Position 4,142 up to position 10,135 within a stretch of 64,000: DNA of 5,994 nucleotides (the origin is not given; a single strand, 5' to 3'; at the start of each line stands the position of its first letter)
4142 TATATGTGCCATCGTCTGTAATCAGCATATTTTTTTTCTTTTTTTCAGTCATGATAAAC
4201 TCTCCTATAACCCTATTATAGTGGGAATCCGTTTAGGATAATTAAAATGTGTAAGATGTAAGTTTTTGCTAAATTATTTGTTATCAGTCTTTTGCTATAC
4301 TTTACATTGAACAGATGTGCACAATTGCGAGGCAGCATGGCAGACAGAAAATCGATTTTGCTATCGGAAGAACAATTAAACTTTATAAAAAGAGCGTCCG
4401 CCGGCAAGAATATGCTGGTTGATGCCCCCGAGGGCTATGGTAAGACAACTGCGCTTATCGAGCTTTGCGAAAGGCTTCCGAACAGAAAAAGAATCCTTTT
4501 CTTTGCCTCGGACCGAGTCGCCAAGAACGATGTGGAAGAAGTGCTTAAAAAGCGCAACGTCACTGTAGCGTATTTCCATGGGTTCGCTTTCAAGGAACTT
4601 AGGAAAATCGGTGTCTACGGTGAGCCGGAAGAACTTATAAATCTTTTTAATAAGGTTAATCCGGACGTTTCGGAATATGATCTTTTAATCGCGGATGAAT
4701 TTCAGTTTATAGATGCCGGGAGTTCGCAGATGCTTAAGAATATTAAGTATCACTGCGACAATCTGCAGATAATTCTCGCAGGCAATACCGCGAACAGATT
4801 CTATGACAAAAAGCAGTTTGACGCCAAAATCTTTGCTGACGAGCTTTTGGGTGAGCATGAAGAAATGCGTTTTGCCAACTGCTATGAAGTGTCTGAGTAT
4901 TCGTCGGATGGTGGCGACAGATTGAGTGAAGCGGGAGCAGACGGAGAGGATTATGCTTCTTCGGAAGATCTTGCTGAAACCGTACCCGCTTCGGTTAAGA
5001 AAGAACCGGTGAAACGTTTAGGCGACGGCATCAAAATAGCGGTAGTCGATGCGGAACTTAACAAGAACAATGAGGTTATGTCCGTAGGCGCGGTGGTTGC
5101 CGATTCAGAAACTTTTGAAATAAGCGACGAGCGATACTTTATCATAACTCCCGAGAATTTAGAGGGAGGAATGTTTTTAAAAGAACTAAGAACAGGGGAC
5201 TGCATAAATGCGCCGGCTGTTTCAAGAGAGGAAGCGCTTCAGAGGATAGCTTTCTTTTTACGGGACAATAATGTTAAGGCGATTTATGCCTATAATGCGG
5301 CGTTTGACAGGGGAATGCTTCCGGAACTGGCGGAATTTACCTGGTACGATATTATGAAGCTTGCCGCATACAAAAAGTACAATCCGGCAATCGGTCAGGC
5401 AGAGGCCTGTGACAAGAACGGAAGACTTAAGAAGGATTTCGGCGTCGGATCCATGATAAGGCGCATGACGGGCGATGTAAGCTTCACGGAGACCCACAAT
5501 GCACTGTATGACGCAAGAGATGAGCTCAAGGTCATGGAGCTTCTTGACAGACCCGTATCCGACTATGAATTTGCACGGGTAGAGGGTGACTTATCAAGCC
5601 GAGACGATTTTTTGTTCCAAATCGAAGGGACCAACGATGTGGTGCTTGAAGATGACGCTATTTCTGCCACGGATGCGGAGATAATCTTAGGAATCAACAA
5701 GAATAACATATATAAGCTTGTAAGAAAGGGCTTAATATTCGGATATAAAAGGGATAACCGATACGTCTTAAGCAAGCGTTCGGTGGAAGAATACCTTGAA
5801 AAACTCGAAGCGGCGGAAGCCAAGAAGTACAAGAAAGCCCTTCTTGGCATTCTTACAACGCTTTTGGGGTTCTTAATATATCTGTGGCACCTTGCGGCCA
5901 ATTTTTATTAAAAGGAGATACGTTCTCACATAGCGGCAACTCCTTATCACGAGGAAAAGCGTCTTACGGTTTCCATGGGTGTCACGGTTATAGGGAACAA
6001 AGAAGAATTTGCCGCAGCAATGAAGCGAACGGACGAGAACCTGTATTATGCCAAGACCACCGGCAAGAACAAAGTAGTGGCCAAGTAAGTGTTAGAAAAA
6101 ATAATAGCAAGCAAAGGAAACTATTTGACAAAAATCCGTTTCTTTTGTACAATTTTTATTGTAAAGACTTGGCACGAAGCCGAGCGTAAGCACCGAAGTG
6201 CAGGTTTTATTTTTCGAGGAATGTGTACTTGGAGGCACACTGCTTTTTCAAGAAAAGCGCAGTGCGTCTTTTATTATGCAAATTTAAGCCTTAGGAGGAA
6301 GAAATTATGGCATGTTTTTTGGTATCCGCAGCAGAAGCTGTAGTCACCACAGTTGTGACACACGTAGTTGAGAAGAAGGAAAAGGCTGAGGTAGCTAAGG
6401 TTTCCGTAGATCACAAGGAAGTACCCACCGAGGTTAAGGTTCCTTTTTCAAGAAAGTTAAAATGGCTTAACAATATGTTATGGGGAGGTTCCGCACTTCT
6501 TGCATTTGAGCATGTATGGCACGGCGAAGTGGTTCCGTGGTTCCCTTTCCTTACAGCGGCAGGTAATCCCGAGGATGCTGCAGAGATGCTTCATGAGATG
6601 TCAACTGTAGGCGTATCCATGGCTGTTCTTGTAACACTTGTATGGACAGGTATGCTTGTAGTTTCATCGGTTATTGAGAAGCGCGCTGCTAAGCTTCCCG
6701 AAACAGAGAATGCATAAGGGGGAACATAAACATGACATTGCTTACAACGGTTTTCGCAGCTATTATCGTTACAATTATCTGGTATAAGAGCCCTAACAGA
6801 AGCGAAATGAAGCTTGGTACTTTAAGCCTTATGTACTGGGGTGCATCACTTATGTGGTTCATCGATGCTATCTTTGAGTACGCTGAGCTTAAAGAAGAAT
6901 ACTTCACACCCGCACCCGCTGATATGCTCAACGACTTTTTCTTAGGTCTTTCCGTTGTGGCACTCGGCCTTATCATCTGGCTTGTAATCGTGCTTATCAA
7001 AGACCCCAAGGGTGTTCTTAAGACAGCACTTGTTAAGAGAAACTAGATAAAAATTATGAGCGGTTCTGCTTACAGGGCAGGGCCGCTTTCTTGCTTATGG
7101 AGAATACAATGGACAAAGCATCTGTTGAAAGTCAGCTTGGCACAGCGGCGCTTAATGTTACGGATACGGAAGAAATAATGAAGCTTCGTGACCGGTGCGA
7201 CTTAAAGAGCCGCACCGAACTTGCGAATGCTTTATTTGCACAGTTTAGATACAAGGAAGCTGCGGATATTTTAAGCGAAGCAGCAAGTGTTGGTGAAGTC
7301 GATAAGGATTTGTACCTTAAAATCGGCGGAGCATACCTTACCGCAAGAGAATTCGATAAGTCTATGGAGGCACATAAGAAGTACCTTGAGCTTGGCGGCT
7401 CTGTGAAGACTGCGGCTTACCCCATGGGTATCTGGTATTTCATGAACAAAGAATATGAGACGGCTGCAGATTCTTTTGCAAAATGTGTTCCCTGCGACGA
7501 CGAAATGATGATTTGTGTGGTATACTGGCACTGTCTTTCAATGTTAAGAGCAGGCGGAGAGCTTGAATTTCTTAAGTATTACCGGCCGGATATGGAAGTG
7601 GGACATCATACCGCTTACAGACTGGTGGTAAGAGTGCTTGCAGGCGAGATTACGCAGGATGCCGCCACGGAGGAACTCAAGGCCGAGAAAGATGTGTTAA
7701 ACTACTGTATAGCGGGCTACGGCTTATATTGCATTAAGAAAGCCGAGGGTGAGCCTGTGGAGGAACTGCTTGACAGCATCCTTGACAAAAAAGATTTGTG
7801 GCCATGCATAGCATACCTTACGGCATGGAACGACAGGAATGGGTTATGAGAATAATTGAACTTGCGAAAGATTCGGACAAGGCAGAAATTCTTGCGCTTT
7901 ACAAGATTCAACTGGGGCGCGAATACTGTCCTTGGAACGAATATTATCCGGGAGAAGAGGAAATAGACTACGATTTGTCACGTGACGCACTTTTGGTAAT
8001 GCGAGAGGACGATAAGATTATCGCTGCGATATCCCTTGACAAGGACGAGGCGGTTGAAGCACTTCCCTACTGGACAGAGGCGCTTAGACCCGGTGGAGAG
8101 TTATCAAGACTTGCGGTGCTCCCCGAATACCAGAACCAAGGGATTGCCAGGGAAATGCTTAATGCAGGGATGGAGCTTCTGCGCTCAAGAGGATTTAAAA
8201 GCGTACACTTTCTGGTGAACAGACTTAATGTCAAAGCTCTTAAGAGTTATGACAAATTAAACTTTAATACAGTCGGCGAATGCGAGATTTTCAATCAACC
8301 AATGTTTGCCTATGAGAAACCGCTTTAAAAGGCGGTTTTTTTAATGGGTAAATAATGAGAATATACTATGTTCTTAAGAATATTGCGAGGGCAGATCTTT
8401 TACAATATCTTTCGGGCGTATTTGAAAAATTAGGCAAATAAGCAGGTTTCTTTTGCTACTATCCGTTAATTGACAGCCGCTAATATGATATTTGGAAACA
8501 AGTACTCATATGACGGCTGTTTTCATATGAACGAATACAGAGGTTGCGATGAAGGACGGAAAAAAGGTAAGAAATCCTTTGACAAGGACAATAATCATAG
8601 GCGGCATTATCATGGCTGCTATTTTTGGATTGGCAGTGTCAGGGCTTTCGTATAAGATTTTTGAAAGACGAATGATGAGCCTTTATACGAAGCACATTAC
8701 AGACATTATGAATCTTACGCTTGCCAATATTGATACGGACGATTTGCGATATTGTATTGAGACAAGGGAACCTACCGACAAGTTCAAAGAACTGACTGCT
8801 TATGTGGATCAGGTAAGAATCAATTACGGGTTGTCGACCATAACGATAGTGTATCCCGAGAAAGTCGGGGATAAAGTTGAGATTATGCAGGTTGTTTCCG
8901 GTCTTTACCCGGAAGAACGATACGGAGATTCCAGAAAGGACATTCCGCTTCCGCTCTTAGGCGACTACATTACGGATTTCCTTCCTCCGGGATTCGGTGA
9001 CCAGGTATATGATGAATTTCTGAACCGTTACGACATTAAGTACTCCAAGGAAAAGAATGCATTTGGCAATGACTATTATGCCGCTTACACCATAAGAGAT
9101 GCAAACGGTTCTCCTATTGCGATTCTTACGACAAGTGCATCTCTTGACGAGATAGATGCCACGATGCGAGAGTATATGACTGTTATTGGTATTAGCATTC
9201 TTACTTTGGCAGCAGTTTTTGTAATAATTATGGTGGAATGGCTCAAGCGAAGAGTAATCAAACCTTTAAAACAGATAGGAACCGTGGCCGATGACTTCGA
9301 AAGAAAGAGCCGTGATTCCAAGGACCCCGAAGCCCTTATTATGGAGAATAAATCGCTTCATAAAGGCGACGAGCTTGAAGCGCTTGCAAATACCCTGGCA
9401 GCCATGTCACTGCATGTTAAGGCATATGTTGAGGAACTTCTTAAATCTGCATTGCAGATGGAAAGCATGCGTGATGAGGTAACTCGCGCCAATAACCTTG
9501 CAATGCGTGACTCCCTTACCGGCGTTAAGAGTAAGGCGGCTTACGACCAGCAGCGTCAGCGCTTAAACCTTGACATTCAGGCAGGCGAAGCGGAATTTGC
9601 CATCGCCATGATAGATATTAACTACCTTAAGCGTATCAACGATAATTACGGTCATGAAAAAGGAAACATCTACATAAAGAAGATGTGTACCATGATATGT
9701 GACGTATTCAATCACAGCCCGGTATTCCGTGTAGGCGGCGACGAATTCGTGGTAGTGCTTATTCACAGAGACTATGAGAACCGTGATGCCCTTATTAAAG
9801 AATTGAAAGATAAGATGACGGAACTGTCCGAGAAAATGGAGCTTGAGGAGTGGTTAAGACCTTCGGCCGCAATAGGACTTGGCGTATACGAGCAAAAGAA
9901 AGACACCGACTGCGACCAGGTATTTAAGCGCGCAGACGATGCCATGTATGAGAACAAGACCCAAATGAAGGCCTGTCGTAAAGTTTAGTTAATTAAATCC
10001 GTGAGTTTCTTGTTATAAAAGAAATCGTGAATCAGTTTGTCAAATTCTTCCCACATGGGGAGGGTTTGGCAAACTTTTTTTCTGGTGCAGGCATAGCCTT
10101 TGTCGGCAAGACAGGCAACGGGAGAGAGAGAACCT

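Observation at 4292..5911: Unusual single-polypeptide fusion: UvrD-like ATPase half-domain + DEDDh exonuclease + excisionase HTH + C-terminal hydrophobic helix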

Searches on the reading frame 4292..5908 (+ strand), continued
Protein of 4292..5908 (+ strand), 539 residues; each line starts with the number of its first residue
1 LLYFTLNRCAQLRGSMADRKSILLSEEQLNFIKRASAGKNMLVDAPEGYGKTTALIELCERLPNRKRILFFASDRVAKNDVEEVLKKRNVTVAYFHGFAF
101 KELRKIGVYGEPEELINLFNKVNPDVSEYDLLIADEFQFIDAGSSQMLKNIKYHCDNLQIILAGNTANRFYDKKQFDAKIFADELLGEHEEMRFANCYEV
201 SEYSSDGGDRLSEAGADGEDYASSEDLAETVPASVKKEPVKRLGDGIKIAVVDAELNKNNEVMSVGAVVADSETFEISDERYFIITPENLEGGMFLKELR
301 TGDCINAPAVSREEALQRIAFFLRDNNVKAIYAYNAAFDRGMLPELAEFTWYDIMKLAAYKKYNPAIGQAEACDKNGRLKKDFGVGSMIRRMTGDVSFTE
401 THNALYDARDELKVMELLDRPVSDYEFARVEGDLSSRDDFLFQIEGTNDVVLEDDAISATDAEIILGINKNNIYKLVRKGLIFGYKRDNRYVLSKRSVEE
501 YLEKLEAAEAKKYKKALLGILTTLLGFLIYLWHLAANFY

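Call 60: search_protein_families(library=padloc, alignment_id=A3, max_evalue=1e-10)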
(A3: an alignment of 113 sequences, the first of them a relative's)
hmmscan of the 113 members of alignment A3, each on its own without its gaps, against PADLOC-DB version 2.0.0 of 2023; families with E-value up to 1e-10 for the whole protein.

A. member 1, L012:476-2488:- (671 aa): 0 families

B. families by the number of members that match (of 113 scanned): 132 families (the first 25 are shown)
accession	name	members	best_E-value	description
PDLC03014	subtilase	2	1e-25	-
PDLC04134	mad2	2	1.8e-24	mads_2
PDLC02702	Orf5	1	2.3e-176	Orf5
PDLC04787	PDC-S01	1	1.1e-161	-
PDLC02693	Orf5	1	7.9e-144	Orf5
PDLC03859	LmuB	1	1.3e-134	-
PDLC03418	REase_II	1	2.3e-134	Type II restriction enzyme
PDLC03297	MTase_II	1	1e-130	Type II methyltransferase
PDLC02759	SspA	1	9.7e-112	SspA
PDLC02657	DndA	1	1.4e-110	DndA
PDLC02288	AbiEii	1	2.9e-94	AbiEii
PDLC04157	HEC-06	1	4e-63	-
PDLC04155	HEC-06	1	4.1e-61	-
PDLC04154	HEC-06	1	4.5e-61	-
PDLC02225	AbiEi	1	6.2e-60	AbiEi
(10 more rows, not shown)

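Call 81: list_cluster_members(proteins=[P0001, P0009, P0019, P0018])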
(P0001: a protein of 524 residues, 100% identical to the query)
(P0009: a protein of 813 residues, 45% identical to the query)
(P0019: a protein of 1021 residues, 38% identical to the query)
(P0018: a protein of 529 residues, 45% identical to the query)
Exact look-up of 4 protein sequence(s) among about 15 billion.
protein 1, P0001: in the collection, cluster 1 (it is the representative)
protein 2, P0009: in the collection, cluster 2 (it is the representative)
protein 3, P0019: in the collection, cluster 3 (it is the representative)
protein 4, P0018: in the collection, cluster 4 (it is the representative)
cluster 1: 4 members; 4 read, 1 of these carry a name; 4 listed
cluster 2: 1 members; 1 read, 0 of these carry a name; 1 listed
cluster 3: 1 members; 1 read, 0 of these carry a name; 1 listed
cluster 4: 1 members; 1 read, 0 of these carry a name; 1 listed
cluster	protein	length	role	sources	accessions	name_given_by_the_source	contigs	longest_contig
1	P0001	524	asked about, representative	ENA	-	-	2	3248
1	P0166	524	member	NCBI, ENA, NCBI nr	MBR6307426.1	MAG: AAA family ATPase [Lachnospiraceae bacterium] | AAA family ATPase [Lachnospiraceae bacterium]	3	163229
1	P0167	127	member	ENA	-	-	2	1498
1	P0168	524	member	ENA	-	-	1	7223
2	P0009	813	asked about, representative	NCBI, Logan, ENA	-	-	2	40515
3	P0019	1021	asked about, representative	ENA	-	-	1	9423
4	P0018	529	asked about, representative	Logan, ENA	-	-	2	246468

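Call 85: search_protein_families(library=pfam, proteins=[P0041, P0043, P0053, P0054, P0058, P0060, P0083, P0109, P0127, P0132], max_evalue=0.001)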
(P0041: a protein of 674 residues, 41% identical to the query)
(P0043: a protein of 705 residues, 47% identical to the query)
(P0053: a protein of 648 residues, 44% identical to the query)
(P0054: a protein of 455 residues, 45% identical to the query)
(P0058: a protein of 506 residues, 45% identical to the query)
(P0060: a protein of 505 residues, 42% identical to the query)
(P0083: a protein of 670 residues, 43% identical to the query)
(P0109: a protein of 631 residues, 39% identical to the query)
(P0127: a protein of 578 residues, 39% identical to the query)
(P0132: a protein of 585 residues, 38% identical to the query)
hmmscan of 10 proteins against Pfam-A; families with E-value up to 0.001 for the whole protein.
P0041 (674 aa): 2 families
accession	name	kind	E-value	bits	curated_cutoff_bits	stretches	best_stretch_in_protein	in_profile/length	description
PF12728.13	HTH_17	-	9e-06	26.3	27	1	596-631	1-38/51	Helix-turn-helix domain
PF13366.12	PDDEXK_3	-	0.00036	21.3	22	1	238-280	67-108/117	PD-(D/E)XK nuclease superfamily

P0043 (705 aa): 1 family
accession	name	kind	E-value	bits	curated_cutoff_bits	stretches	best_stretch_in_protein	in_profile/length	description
PF13366.12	PDDEXK_3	-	2.3e-05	25.2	22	1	314-357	66-109/117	PD-(D/E)XK nuclease superfamily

P0053 (648 aa): 0 families

P0054 (455 aa): 2 families
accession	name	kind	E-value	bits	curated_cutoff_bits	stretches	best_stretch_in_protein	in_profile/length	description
PF02739.22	5_3_exonuc_N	-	1.1e-27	97.2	34.3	1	2-151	1-164/164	5'-3' exonuclease, N-terminal resolvase-like domain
PF01367.25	5_3_exonuc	-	1.2e-05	26.2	40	1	167-239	24-95/97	5'-3' exonuclease, C-terminal SAM fold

P0058 (506 aa): 0 families

P0060 (505 aa): 0 families

P0083 (670 aa): 1 family
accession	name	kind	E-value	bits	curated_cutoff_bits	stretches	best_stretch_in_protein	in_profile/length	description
PF14520.12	HHH_5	-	0.00025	21.9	27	1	489-529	16-56/57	Helix-hairpin-helix domain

P0109 (631 aa): 0 families

P0127 (578 aa): 0 families

P0132 (585 aa): 0 families

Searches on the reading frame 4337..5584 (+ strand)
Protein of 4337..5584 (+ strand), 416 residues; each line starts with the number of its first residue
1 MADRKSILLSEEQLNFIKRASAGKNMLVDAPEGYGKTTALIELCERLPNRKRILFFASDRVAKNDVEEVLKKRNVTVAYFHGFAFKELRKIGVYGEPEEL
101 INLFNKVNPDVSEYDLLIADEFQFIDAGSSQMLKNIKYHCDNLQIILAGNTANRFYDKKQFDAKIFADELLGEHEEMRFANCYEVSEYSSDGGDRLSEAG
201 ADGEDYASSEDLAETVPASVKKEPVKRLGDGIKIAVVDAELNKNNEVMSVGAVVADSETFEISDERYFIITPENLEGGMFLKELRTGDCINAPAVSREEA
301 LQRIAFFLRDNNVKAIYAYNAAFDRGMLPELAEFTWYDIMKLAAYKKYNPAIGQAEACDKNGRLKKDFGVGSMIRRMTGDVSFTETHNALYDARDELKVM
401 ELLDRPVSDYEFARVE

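Call 76: predict_structure(alignment_id=A4)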
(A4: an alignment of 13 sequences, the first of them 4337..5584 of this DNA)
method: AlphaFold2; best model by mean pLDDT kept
length: 416 residues; sequences in the alignment: 13
mean_pLDDT: 79.3   pTM: 0.48
mean pLDDT of the five models: 79.3, 78.8, 78.1, 77.5, 65.2
residues with pLDDT >= 90: 190; 70-90: 142; 50-70: 18; < 50: 66
segments of 3 or more residues with pLDDT < 50: 1-6, 155-160, 182-230
pLDDT, mean of each block of 10 residues (from residue 1): 53 91 92 81 93 93 87 93 94 83 95 95 85 94 91 49 78 89 35 23 23 25 31 88 84 94 93 53 78 87 95 93 93 95 91 87 86 88 82 95 90 87
secondary structure, 60 per line:
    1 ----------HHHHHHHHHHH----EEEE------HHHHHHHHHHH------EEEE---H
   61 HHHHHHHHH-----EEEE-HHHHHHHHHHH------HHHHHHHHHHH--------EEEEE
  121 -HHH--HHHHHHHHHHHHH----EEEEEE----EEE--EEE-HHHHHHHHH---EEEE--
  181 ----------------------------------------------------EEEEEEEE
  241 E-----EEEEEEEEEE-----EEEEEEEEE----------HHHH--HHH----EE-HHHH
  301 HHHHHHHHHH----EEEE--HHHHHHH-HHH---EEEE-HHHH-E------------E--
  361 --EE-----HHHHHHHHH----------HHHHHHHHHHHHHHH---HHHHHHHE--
elements in order: H11-21 E26-29 H36-46 E53-56 H60-69 E75-78 H80-90 H97-107 E116-120 H127-139 E144-149 E154-156 E159-161 H163-171 E175-178 E233-241 E247-256 E262-270 H281-284 H297-310 E315-318 H321-327 E335-338 H340-343 H370-378 H389-403 H407-413

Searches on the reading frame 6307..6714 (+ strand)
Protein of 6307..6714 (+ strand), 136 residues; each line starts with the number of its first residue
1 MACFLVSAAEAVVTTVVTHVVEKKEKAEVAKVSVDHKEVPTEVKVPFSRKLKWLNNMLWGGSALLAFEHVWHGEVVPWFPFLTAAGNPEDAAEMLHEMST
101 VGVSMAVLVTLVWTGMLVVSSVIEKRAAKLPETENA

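Call 3: search_protein_families(library=pfam, proteins=[window:6307-6714:+], max_evalue=0.1)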
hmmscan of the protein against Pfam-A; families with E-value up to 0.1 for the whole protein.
window:6307-6714:+ (136 aa): 1 family
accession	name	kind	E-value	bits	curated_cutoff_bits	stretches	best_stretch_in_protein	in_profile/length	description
PF08635.15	ox_reductase_C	-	0.088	12.9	22.5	0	11-53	67-110/142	Putative oxidoreductase C terminal domain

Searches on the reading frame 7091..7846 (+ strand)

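Call 3: search_protein_families(library=pfam, proteins=[window:7091-7846:+], max_evalue=0.1)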
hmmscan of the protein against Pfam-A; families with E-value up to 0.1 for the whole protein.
window:7091-7846:+ (252 aa): 8 families
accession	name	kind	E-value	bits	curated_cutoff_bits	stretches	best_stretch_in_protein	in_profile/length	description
PF07719.23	TPR_2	-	0.00026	21.3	27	0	43-65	6-28/34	Tetratricopeptide repeat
PF13428.12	TPR_14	-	0.00049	21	23.5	0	42-75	5-38/44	Tetratricopeptide repeat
PF13424.12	TPR_12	-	0.00075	20.1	30.1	0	42-101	7-74/77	Tetratricopeptide repeat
PF00515.34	TPR_1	-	0.00091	19.4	27.8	0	42-64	5-27/34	Tetratricopeptide repeat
PF13374.12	TPR_10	-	0.001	19.5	27.5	1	39-65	3-29/42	Tetratricopeptide repeat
PF13432.12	TPR_16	-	0.0056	17.5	32.7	1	43-101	2-60/65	Tetratricopeptide repeat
PF12895.13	ANAPC3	-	0.022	15.4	27.2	0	37-76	22-61/82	Anaphase-promoting complex, cyclosome, subunit 3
PF14559.12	TPR_19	-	0.068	13.9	25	0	48-93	1-46/68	Tetratricopeptide repeat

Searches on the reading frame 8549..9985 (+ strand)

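Call 3: search_protein_families(library=pfam, proteins=[window:8549-9985:+], max_evalue=0.1)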
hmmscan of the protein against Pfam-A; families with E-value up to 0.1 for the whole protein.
window:8549-9985:+ (479 aa): 4 families
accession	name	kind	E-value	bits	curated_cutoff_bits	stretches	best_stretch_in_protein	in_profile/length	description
PF00990.26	GGDEF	-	4.7e-27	95.2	23.8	1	318-474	1-159/161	Diguanylate cyclase, GGDEF domain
PF17202.10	sCache_3_3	-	0.0025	18.6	28.8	1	151-207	49-105/107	Single cache domain 3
PF00672.30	HAMP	-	0.054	14.3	25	0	231-288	1-49/53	HAMP domain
PF05823.17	Gp-FAR-1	-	0.077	13.8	29.2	0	405-431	32-58/149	Nematode fatty acid retinoid binding protein (Gp-FAR-1)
